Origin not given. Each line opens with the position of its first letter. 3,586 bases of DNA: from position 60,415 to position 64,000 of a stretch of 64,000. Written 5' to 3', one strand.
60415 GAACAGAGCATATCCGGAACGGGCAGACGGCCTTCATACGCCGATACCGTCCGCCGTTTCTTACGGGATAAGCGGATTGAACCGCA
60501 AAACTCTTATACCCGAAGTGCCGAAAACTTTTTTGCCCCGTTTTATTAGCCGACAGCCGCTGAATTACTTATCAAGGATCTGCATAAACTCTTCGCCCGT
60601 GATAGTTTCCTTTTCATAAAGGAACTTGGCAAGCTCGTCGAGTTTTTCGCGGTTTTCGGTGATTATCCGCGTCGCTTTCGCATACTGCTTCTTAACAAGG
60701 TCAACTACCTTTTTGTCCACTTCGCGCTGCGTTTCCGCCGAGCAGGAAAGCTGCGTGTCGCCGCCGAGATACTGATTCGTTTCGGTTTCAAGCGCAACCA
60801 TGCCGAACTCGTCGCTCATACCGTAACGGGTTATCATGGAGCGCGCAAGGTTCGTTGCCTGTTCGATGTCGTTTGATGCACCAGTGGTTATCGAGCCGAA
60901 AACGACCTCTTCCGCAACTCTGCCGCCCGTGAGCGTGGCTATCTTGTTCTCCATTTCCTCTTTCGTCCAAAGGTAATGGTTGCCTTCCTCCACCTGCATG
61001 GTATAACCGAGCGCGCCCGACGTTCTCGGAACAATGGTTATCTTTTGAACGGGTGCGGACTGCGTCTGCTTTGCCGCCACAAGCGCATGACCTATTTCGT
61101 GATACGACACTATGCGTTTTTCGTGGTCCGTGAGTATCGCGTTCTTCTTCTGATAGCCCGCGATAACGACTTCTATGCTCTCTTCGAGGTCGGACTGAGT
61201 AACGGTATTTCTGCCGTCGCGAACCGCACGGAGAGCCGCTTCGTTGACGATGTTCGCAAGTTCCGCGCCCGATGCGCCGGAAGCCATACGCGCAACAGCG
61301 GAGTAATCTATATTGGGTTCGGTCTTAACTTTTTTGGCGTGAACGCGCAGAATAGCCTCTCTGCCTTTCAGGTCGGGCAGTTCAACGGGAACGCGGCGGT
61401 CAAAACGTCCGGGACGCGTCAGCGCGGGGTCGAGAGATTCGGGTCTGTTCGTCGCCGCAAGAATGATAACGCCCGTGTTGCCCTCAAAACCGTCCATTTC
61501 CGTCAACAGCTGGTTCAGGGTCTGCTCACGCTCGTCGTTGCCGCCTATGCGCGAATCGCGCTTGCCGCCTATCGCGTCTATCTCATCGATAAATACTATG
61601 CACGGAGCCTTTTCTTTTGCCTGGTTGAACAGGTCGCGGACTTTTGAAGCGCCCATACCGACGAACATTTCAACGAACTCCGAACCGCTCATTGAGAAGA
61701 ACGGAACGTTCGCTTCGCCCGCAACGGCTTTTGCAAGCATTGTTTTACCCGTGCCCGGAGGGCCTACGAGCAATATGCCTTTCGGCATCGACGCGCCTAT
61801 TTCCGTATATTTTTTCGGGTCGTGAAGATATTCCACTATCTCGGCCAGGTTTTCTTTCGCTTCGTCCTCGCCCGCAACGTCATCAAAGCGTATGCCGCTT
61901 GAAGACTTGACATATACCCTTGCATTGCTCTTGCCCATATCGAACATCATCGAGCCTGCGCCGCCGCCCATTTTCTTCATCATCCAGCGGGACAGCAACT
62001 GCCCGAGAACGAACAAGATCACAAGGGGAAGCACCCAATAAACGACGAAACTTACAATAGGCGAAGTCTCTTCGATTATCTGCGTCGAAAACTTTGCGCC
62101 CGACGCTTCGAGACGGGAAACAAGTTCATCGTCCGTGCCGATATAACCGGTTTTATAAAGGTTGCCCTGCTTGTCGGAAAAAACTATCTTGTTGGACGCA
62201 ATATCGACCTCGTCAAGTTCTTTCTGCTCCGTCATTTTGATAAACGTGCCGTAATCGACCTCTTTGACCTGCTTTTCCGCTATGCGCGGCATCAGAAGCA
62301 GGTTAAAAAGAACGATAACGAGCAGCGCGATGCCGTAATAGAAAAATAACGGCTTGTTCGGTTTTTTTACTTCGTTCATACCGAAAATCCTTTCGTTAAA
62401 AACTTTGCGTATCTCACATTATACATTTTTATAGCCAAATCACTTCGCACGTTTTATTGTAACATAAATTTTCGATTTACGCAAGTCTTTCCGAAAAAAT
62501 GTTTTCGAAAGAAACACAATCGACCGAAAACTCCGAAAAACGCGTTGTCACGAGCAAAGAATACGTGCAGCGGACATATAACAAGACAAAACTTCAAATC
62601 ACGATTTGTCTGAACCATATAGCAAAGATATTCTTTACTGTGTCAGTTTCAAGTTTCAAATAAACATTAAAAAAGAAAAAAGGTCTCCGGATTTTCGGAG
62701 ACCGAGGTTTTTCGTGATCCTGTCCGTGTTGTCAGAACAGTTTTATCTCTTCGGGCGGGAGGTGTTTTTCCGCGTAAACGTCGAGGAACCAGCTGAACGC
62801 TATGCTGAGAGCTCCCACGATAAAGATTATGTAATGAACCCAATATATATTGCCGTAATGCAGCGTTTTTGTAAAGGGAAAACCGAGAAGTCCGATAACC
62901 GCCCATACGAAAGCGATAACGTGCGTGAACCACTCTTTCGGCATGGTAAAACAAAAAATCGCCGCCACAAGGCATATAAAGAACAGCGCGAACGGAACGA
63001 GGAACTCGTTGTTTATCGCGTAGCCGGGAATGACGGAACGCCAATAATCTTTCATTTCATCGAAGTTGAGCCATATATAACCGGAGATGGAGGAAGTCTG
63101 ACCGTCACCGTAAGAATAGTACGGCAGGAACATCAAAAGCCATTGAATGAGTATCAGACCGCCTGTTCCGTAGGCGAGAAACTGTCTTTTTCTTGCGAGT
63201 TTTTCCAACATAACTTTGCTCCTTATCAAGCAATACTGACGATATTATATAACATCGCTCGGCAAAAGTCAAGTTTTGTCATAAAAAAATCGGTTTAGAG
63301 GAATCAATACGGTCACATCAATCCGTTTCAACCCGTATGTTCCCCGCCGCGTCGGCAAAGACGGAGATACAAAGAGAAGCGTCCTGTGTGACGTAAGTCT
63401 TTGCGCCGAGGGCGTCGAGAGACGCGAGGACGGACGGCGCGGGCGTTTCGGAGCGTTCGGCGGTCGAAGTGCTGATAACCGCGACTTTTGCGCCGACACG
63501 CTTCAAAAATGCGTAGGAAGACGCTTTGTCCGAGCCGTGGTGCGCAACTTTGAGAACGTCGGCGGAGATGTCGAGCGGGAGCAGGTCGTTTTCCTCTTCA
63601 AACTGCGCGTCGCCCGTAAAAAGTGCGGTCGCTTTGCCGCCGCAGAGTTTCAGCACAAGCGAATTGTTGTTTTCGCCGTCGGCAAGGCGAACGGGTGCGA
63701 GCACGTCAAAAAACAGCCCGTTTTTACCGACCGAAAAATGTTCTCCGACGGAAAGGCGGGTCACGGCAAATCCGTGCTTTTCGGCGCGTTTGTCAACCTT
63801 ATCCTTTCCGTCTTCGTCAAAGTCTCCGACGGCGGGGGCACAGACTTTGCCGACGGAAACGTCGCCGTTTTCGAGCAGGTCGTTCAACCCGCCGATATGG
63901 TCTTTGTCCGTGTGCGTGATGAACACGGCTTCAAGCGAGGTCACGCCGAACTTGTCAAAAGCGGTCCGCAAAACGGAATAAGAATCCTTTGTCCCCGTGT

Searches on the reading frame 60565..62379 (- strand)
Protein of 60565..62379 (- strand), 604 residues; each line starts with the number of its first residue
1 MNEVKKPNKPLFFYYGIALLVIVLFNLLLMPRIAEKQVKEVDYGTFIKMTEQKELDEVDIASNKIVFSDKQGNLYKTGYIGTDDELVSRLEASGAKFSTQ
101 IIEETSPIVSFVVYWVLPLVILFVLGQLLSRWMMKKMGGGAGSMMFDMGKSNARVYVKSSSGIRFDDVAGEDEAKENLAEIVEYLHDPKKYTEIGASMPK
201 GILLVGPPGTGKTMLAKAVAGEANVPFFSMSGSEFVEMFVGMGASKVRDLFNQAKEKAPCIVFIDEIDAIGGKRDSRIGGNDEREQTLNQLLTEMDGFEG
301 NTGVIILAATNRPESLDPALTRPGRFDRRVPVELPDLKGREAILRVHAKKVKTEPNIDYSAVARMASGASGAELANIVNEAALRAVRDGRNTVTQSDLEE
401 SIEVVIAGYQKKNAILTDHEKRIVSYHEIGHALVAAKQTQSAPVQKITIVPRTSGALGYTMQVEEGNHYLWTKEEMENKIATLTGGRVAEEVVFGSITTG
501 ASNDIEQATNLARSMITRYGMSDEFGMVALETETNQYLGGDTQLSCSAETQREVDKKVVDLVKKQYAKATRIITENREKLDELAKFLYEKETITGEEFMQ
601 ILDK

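Call 8: search_protein_families(library=pfam, proteins=[window:60565-62379:-], max_evalue=0.001)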
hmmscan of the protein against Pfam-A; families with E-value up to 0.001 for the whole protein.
window:60565-62379:- (604 aa): 13 families
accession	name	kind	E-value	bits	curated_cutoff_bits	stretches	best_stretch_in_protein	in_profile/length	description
PF01434.24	Peptidase_M41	-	2.9e-63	213.6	29.9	1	415-601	2-191/191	Peptidase family M41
PF00004.35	AAA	-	5.2e-48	163.3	21.2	1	202-333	1-130/131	ATPase family associated with various cellular activities (AAA)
PF17862.7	AAA_lid_3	-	2.2e-13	49.9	27.2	1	356-400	1-45/45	AAA+ lid domain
PF06480.20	FtsH_ext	-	7.1e-11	42.7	25.5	1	12-100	2-101/103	FtsH Extracellular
PF07728.20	AAA_5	-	9.9e-06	26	22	1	202-270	2-78/139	AAA domain (dynein-related subfamily)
PF06068.19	TIP49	-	1e-05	25.3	23.8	1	199-236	50-89/347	TIP49 P-loop domain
PF05496.18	RuvB_N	-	3.9e-05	23.9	27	1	198-268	32-94/159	Holliday junction DNA helicase RuvB P-loop domain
PF13401.12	AAA_22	-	6.8e-05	23.6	27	0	202-247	8-50/130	AAA domain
PF13207.12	AAA_17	-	9.5e-05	23.1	27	1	205-258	1-53/136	AAA domain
PF13191.12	AAA_16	-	0.00012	23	32.6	0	195-223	20-48/167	AAA ATPase domain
PF01078.27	Mg_chelatase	-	0.00018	21.4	20.3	1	188-220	11-43/207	Magnesium chelatase, subunit ChlI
PF07724.20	AAA_2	-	0.00033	21.2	27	0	202-270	6-87/166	AAA domain (Cdc48 subfamily)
PF20720.3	nSTAND3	-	0.00045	20.4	27.2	0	202-322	20-121/155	Novel STAND NTPase 3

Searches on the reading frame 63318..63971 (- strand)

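Call 51: search_protein_families(library=pfam, proteins=[window:63318-63971:-], max_evalue=0.00001)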
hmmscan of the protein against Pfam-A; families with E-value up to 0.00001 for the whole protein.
window:63318-63971:- (217 aa): 2 families
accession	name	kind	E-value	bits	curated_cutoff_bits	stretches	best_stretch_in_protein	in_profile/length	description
PF00753.33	Lactamase_B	-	6.3e-12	46.3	22.7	1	11-168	42-194/196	Metallo-beta-lactamase superfamily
PF12706.13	Lactamase_B_2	-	1.5e-08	34.9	27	1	11-127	29-149/200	Beta-lactamase superfamily domain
